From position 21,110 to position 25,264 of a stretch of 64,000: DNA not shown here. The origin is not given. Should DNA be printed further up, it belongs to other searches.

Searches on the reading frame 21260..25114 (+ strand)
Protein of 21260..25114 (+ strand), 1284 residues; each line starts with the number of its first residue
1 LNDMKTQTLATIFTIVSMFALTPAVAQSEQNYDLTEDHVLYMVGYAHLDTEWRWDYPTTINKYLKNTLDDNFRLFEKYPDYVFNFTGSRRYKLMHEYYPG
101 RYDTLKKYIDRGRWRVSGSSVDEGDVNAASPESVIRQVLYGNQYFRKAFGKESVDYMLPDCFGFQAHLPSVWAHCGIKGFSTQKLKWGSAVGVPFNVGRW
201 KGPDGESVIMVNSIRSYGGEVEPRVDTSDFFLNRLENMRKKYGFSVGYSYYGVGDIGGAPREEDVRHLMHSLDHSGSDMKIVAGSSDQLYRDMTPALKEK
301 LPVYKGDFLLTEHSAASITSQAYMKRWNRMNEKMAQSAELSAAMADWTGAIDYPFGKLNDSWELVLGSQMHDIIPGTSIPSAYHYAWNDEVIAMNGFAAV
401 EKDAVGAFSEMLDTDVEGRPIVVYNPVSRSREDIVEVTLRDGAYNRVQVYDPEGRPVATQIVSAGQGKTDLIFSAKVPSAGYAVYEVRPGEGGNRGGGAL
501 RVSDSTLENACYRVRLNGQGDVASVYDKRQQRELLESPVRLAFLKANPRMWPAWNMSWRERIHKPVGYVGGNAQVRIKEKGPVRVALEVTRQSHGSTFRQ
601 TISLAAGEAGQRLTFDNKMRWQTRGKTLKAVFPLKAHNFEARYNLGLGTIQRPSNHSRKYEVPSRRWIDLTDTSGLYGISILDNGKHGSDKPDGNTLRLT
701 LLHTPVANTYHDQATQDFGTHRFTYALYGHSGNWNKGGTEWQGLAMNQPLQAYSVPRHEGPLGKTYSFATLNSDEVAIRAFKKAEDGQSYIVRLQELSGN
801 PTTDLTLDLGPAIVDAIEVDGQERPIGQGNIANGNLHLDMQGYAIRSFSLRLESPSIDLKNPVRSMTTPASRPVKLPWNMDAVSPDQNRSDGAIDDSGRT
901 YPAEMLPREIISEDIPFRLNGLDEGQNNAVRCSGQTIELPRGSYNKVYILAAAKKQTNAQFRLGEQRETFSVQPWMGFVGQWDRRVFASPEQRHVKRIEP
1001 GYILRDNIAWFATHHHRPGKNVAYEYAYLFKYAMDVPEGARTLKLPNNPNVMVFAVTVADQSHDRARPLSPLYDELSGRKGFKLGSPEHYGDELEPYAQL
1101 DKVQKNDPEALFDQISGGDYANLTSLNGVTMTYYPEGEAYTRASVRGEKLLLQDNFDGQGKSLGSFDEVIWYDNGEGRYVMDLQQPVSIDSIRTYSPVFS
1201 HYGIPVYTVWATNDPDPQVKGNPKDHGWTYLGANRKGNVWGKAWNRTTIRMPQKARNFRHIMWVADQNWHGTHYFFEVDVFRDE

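Call 37: search_protein_families(library=pfam, proteins=[window:21260-25114:+], max_evalue=0.00001)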
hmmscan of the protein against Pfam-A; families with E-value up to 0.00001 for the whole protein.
window:21260-25114:+ (1284 aa): 4 families
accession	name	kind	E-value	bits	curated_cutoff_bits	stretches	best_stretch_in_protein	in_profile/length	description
PF01074.27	Glyco_hydro_38N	-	5.2e-42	144.6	25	1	40-304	2-269/270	Glycosyl hydrolases family 38 N-terminal domain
PF07748.19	Glyco_hydro_38C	-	9.9e-35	121.1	25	1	507-707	1-202/206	Glycosyl hydrolases family 38 C-terminal domain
PF09261.16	Alpha-mann_mid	-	3.8e-13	49.8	31.1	1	319-385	8-73/96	Alpha mannosidase middle domain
PF17677.7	Glyco_hydro38C2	-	1.6e-09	38.2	22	1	776-848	2-72/72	Glycosyl hydrolases family 38 C-terminal beta sandwich domain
